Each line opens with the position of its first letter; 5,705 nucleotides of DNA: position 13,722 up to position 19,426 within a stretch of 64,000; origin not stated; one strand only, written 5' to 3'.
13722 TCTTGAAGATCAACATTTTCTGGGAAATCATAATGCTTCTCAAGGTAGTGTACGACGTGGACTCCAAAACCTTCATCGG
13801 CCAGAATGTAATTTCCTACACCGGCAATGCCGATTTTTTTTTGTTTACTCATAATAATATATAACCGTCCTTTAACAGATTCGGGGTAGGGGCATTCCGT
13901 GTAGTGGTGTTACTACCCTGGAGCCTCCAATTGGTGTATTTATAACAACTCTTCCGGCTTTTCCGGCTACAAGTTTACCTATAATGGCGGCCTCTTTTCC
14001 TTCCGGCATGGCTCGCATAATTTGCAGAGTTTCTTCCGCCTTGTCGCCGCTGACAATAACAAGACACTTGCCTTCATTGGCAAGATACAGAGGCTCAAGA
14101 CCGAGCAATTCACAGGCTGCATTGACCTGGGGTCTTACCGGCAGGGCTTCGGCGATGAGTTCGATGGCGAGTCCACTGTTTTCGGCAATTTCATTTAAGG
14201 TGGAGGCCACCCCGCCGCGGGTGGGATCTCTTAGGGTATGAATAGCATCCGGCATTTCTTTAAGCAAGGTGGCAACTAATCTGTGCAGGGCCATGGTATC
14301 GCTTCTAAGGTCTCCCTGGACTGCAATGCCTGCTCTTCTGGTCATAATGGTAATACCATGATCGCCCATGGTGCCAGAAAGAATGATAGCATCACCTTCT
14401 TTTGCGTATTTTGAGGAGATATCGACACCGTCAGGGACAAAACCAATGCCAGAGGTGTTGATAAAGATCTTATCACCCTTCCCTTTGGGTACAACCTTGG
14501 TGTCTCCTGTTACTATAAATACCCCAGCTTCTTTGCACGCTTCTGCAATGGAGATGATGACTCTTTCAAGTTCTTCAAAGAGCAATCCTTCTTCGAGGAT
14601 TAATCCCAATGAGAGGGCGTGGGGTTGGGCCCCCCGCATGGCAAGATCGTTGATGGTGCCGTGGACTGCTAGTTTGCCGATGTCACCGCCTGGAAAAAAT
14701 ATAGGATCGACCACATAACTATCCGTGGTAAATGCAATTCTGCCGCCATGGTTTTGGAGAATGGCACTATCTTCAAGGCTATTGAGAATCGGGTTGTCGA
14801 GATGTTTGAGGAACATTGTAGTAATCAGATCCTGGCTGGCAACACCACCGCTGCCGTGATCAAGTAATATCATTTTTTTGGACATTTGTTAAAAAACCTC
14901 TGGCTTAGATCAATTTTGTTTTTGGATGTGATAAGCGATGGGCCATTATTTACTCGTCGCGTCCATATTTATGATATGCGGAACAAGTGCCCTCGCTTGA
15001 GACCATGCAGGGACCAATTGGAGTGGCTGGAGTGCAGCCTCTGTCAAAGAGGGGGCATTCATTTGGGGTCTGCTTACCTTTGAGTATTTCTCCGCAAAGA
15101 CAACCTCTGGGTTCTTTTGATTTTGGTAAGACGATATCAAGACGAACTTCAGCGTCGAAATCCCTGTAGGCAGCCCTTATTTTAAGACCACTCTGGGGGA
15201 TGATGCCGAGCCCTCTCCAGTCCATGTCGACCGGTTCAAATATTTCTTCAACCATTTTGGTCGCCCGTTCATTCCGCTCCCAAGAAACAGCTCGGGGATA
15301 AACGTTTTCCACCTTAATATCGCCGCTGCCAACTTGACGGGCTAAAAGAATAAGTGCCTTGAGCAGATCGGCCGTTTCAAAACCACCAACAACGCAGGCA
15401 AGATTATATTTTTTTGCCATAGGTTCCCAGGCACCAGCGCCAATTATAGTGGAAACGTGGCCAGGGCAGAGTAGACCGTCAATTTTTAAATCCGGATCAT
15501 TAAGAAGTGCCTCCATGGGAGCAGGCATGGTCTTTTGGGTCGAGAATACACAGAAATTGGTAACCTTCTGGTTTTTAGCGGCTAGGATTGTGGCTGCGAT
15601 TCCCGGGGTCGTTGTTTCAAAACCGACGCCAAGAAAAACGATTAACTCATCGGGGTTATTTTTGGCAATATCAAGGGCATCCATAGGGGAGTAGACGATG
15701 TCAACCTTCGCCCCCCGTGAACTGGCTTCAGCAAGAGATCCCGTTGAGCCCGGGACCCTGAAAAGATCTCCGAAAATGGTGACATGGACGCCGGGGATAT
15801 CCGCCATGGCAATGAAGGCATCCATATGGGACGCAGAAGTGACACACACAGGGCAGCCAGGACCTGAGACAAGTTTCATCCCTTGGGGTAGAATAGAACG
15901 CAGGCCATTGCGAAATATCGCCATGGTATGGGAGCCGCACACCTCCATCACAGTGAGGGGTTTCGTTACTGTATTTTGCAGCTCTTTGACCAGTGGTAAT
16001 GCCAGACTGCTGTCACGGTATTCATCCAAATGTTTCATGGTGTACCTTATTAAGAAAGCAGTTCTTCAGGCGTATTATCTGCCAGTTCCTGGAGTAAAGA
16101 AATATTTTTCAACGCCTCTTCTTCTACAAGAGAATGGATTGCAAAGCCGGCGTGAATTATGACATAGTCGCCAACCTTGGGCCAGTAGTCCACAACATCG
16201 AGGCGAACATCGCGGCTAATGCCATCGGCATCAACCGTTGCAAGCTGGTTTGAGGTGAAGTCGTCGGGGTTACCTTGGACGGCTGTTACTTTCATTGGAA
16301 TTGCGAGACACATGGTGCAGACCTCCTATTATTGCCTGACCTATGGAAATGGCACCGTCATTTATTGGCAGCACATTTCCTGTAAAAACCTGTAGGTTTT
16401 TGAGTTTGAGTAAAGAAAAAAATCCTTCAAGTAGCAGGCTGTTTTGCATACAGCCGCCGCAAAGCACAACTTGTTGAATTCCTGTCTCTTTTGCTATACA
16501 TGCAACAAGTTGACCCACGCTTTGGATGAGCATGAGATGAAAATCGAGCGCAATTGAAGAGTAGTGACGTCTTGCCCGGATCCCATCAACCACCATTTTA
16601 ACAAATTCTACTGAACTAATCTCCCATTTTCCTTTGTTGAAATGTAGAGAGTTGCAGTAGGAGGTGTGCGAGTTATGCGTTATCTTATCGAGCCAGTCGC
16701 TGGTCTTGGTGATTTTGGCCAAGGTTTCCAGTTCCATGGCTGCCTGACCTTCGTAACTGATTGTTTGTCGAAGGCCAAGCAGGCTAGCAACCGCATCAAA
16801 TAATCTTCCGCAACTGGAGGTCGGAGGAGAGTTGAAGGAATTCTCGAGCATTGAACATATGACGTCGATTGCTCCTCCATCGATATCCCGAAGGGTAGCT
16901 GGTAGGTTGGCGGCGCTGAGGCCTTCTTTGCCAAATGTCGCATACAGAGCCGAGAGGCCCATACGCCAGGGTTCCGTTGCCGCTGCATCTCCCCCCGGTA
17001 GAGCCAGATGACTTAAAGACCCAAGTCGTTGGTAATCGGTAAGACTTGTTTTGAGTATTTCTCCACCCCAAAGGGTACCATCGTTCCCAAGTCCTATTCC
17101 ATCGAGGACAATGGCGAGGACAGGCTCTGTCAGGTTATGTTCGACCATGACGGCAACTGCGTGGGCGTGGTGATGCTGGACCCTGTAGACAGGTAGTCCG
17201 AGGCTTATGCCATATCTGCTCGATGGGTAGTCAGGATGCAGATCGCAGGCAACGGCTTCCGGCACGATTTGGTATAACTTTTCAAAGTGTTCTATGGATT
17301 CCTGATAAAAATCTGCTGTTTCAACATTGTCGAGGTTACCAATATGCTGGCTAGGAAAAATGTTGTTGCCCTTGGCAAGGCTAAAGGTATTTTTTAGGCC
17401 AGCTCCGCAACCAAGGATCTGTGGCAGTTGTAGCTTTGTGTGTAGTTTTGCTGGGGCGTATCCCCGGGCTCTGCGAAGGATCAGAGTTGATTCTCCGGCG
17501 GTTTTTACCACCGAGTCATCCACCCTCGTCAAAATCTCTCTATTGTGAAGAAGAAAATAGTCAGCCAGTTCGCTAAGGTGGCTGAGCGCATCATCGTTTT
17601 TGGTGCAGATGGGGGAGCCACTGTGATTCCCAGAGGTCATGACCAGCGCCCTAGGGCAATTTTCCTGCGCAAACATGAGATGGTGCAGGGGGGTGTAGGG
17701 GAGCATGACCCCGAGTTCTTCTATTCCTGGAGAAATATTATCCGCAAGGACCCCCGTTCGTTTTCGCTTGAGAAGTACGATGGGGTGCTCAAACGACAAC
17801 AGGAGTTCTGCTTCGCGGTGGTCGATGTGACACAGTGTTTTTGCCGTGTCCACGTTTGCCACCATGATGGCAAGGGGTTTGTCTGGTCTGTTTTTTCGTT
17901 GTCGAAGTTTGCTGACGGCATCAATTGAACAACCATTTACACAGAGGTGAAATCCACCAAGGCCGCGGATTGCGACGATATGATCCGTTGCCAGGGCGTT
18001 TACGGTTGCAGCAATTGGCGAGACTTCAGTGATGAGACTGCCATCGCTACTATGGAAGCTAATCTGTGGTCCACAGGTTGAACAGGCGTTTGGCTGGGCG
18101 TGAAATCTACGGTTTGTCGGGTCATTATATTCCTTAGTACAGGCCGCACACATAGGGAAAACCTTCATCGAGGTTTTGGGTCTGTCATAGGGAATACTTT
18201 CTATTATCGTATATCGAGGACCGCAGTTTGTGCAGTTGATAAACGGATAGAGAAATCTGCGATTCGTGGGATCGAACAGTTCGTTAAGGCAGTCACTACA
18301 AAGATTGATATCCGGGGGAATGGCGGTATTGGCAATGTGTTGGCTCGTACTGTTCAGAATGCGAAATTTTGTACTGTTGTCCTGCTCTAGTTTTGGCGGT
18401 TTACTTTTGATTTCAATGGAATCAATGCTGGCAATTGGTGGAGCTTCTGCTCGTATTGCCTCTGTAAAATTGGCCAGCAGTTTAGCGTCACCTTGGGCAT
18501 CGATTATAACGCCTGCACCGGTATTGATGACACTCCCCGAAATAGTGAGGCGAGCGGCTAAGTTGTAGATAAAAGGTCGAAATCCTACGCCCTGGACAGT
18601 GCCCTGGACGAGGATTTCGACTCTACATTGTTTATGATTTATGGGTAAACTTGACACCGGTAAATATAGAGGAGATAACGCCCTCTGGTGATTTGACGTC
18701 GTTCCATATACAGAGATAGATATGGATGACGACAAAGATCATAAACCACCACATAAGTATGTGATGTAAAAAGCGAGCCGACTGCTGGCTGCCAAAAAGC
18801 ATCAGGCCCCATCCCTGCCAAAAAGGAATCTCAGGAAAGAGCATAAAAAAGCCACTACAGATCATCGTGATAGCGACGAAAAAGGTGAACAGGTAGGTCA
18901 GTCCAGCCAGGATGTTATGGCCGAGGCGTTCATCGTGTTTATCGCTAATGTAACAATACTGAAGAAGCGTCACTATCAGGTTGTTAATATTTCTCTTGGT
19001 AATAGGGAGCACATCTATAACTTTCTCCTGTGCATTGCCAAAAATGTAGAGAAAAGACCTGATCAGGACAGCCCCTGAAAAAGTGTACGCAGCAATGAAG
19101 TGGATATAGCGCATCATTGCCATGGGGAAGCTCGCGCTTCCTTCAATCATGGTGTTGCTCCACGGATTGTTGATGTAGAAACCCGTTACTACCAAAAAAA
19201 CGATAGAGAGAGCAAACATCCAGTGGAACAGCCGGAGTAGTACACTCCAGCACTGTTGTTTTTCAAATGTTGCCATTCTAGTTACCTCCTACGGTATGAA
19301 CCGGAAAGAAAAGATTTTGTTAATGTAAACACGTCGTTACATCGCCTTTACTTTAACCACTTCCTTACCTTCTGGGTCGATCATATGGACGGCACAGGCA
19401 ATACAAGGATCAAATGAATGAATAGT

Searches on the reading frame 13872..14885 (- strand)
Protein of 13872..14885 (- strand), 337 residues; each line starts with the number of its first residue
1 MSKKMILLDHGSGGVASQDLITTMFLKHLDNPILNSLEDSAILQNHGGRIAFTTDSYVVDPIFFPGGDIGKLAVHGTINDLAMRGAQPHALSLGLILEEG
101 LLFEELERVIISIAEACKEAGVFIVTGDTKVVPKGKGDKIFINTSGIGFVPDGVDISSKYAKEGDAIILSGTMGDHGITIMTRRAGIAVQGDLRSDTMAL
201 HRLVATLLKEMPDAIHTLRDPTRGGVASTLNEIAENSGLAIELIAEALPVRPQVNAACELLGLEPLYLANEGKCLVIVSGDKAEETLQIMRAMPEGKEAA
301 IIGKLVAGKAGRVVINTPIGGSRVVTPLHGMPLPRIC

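Call 10: search_protein_families(library=pfam, proteins=[window:13872-14885:-])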
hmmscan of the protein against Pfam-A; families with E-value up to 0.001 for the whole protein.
window:13872-14885:- (337 aa): 2 families
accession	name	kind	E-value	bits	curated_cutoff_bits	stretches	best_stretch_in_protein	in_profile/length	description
PF02769.27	AIRS_C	-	9.2e-26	91.3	23.1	1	162-315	1-155/156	AIR synthase related protein, C-terminal domain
PF00586.29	AIRS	-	4.3e-24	85.5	24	1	38-150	2-112/112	AIR synthase related protein, N-terminal domain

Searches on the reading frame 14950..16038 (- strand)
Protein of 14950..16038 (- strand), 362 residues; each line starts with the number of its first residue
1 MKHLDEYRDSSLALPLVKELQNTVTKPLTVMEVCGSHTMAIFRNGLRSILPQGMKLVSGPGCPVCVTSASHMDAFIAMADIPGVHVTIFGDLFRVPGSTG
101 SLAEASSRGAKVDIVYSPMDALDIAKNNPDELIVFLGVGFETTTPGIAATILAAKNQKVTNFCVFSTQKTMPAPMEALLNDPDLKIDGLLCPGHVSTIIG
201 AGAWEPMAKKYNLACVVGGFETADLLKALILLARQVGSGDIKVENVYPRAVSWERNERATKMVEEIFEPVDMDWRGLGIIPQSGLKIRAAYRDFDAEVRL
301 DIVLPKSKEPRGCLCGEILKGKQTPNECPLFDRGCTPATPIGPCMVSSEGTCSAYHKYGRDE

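Call 10: search_protein_families(library=pfam, proteins=[window:14950-16038:-])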
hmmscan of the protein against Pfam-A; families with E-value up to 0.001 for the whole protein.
window:14950-16038:- (362 aa): 1 family
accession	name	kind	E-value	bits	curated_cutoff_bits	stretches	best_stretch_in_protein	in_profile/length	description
PF01924.21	HypD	-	3.1e-142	474.3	25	1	16-359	6-351/351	Hydrogenase formation hypA family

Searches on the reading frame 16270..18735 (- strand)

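Call 10: search_protein_families(library=pfam, proteins=[window:16270-18735:-])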
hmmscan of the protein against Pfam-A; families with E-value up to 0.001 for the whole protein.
window:16270-18735:- (821 aa): 6 families
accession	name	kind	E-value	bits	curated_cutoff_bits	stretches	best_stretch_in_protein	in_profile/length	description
PF22521.2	HypF_C_2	-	3e-70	237.1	27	1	542-800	2-241/241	Carbamoyltransferase, Kae1-like Domain, second subdomain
PF01300.24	Sua5_yciO_yrdC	-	2.9e-40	138.1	25.1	1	247-422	2-177/178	Telomere recombination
PF17788.7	HypF_C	-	3.8e-35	121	23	1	438-532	4-99/99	HypF Kae1-like domain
PF07503.17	zf-HYPF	-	2.1e-34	117.4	23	2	145-178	1-34/34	HypF finger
PF00708.24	Acylphosphatase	-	3.3e-19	69.4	22.5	1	40-125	2-84/85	Acylphosphatase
PF00814.31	TsaD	-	2.1e-05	24.8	24.8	0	509-546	77-113/264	tRNA N6-adenosine threonylcarbamoyltransferase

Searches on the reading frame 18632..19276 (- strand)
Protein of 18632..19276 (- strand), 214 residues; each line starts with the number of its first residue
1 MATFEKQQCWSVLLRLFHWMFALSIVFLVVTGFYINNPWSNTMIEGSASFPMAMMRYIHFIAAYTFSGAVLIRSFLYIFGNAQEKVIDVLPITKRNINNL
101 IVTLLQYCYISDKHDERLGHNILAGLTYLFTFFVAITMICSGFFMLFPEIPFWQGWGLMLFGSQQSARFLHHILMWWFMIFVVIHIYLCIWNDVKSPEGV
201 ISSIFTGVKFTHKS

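Call 10: search_protein_families(library=pfam, proteins=[window:18632-19276:-])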
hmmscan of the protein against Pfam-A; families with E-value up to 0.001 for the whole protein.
window:18632-19276:- (214 aa): 2 families
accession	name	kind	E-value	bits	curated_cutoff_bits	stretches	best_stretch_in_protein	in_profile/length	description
PF01292.26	Ni_hydr_CYTB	-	9.3e-29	100.9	30.1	1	10-207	2-179/179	Prokaryotic cytochrome b561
PF14358.11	DUF4405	-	4.5e-08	33.9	26.7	1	127-191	2-66/66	Domain of unknown function (DUF4405)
